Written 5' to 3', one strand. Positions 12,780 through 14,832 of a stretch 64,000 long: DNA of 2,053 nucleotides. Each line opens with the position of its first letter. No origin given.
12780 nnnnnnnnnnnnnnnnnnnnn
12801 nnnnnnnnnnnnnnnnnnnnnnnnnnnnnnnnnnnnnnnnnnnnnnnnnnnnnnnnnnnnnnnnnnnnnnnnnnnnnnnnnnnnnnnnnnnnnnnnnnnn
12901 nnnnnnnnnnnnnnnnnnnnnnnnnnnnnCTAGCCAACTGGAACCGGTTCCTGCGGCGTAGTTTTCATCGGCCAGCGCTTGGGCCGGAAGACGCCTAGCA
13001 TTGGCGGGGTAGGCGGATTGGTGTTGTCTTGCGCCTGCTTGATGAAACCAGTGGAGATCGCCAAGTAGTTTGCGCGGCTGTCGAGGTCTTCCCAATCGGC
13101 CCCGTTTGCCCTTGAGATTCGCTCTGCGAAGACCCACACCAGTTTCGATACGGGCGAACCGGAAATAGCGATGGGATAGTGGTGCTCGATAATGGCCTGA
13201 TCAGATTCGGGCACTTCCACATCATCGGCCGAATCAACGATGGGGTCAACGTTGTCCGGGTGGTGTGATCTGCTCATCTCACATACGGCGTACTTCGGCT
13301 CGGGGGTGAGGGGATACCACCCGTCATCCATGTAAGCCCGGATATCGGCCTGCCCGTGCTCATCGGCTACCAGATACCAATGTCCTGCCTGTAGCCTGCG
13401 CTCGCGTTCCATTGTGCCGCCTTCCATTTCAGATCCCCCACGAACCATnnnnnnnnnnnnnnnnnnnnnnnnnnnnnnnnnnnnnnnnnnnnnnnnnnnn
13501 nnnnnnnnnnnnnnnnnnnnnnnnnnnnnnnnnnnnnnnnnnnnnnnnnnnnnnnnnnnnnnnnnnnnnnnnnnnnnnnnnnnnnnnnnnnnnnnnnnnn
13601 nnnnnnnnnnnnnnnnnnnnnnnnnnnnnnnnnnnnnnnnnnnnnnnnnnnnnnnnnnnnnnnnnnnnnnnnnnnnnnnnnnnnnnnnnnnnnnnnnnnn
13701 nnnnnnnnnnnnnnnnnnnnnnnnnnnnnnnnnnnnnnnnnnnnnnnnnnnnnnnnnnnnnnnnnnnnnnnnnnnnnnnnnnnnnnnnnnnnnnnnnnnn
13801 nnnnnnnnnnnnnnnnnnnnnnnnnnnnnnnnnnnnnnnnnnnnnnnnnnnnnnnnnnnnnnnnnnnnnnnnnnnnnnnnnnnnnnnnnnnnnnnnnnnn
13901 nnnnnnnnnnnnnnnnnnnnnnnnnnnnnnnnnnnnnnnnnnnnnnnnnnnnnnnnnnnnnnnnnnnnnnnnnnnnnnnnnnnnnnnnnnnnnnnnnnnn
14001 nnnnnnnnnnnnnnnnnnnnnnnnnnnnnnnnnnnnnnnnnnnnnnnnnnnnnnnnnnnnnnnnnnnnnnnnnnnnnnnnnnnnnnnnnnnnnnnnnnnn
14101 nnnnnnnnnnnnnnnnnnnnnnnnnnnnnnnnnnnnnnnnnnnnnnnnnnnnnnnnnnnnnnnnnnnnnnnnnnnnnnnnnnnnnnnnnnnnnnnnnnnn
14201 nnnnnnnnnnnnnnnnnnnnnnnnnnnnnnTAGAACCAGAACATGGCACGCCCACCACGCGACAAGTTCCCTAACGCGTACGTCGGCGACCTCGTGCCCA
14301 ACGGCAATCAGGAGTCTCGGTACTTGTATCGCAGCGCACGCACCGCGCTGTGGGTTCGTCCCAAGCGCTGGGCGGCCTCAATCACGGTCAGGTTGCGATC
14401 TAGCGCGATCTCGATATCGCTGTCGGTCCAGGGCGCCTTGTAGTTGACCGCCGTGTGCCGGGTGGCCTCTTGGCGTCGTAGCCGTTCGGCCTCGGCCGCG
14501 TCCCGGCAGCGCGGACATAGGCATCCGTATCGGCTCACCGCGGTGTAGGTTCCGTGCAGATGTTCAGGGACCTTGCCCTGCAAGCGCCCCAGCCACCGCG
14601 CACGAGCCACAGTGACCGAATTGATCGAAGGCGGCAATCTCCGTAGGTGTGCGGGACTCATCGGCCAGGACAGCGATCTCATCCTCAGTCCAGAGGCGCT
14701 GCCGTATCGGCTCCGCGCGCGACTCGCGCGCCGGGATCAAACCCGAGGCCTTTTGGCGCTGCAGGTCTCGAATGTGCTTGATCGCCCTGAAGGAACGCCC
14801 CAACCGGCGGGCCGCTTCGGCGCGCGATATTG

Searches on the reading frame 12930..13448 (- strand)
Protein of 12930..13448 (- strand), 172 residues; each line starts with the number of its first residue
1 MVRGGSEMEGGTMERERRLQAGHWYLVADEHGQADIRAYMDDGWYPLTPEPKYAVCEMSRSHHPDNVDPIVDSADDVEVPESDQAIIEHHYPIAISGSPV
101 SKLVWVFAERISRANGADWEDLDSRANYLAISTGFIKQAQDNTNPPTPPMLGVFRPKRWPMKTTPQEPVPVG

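Call 25: find_encoding_contigs(protein=window:12930-13448:-, flank=10000, max_places=8)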
Protein window:12930-13448:- (172 aa): 5 contigs read that carry it; 1 place shown.
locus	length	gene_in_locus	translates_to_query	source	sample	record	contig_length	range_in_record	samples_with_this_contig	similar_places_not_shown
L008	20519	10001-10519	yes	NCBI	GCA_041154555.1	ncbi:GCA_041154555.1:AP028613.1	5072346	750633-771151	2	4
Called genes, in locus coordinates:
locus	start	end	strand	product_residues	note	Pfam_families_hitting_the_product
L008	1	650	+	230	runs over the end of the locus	PF12146:Hydrolase_4 (faint), PF12697:Abhydrolase_6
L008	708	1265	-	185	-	PF12844:HTH_19 (weak), PF13560:HTH_31, PF01381:HTH_3, PF07883:Cupin_2 (weak)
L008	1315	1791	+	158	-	PF04073:tRNA_edit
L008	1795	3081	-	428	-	PF00083:Sugar_tr, PF06779:MFS_4, PF07690:MFS_1, PF00083:Sugar_tr, PF07690:MFS_1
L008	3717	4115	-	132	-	-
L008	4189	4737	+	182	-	-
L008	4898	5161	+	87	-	-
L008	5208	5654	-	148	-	-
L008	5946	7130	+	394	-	-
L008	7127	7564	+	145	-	-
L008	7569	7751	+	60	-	-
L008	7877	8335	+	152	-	-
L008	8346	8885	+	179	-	PF13384:HTH_23 (faint)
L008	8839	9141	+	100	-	-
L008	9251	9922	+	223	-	-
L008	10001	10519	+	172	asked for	-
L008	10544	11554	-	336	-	-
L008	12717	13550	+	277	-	-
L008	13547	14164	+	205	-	-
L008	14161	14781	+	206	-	-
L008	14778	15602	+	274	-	-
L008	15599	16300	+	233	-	-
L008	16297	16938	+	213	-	-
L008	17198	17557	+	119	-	-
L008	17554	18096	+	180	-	-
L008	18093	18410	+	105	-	PF12158:DUF3592 (weak)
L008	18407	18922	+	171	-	-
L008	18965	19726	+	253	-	-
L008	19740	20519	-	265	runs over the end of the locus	-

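Call 63: find_encoding_contigs(protein=window:12930-13412:-, flank=10000, max_places=10)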
Protein window:12930-13412:- (160 aa): 27 contigs read that carry it; 9 places shown.
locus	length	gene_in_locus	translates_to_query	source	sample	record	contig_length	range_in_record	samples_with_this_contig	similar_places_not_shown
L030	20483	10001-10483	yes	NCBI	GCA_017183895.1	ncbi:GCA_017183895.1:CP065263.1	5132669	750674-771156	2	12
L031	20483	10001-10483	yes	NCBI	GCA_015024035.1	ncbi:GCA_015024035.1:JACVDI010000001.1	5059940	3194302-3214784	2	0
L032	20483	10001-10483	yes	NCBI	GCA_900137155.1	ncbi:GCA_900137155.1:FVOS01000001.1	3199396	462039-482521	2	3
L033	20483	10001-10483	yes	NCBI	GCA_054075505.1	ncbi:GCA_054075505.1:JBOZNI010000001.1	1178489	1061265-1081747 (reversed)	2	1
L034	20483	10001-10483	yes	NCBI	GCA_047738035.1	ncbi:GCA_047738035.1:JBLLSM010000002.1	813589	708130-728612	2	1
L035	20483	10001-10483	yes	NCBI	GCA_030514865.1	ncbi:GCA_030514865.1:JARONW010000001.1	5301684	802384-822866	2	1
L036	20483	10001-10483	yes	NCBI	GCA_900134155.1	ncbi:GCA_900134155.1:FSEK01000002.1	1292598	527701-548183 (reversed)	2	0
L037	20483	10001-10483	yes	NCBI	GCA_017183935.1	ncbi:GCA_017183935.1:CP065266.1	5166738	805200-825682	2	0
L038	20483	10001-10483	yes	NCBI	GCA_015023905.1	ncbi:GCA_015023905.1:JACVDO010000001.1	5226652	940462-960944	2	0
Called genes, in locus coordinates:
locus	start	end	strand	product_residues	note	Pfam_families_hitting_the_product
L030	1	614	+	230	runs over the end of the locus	PF12146:Hydrolase_4 (faint), PF12697:Abhydrolase_6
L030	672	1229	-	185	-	PF12844:HTH_19 (weak), PF13560:HTH_31, PF01381:HTH_3, PF07883:Cupin_2 (weak)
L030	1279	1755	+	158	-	PF04073:tRNA_edit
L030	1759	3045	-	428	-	PF00083:Sugar_tr, PF06779:MFS_4, PF07690:MFS_1, PF00083:Sugar_tr, PF07690:MFS_1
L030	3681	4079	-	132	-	-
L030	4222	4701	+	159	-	-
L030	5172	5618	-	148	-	-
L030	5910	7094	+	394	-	-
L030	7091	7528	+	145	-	-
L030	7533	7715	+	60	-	-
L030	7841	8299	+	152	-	-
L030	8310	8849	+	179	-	PF13384:HTH_23 (faint)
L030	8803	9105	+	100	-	-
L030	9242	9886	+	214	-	-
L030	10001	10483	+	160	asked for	-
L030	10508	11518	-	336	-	-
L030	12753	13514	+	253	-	-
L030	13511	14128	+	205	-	-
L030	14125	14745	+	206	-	-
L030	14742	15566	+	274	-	-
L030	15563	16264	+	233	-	-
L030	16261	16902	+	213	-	-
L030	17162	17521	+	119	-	-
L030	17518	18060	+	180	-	-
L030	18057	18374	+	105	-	PF12158:DUF3592 (weak)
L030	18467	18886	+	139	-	-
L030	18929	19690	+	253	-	-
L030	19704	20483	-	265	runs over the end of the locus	-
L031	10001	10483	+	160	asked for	-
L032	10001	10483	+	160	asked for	-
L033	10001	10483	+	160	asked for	-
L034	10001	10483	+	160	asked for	-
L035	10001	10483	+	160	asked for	-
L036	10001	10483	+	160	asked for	-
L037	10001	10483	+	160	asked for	-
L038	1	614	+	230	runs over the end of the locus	PF12146:Hydrolase_4 (faint), PF12697:Abhydrolase_6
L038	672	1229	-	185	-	PF12844:HTH_19 (weak), PF13560:HTH_31, PF01381:HTH_3, PF07883:Cupin_2 (weak)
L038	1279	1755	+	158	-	PF04073:tRNA_edit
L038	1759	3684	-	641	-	PF26922:DUF8277, PF00083:Sugar_tr, PF06779:MFS_4 (weak), PF07690:MFS_1, PF00083:Sugar_tr, PF07690:MFS_1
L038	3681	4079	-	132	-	-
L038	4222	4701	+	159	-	-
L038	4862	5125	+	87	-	-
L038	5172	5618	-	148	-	-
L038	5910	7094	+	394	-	-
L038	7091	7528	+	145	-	-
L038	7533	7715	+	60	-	-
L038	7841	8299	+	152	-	-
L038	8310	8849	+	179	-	PF13384:HTH_23 (faint)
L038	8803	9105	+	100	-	-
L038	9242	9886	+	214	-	-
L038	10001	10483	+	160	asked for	-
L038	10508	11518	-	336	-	-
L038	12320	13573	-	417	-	PF00589:Phage_integrase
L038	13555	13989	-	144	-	PF01381:HTH_3 (weak)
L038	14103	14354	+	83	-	PF21531:Rv2175c_wHTH (weak), PF12728:HTH_17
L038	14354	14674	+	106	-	-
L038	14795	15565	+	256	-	-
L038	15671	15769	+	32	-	-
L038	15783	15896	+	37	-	-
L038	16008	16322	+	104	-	-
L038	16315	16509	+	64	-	-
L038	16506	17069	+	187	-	PF00239:Resolvase, PF13518:HTH_28 (faint), PF13384:HTH_23 (faint), PF02796:HTH_7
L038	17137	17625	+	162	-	-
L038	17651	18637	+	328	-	PF02086:MethyltransfD12 (weak)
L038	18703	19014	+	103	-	PF10824:T7SS_ESX_EspC (weak)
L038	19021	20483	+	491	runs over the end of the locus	-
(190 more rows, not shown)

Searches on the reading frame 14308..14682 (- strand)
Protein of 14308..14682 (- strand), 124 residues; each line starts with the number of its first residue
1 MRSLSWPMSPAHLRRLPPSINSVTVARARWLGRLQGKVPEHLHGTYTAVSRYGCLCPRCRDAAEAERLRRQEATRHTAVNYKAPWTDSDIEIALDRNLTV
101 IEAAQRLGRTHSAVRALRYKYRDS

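Call 32: find_encoding_contigs(protein=window:14308-14610:-, flank=10000, max_places=10)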
Protein window:14308-14610:- (100 aa): 1 contig read that carries it; 1 place shown.
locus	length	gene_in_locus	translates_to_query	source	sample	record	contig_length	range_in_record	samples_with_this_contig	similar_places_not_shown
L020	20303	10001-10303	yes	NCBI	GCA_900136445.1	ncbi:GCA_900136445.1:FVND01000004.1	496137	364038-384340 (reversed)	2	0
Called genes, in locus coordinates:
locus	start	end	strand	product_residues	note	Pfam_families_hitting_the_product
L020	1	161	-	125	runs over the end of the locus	-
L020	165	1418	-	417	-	PF00574:CLP_protease, PF01972:SDH_protease, PF25145:NfeD1b_N (faint), PF10123:Mu-like_Pro_N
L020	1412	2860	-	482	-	PF06074:Portal_Mu, PF21919:P23-45_portal_barrel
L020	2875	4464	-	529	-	-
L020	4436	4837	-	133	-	-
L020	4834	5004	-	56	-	-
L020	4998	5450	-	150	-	PF13671:AAA_33 (weak)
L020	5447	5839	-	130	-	-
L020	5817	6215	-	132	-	PF26922:DUF8277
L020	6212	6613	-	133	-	-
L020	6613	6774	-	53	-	-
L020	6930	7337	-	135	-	-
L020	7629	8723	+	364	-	-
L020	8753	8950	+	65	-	-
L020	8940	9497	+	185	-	-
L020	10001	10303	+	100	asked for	-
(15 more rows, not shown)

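Call 64: find_encoding_contigs(protein=window:14308-14682:-, flank=10000, max_places=6)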
Protein window:14308-14682:- (124 aa): no gene with exactly this product is on record in the collection.
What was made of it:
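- Tried and rejected: Not on record (call 64).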
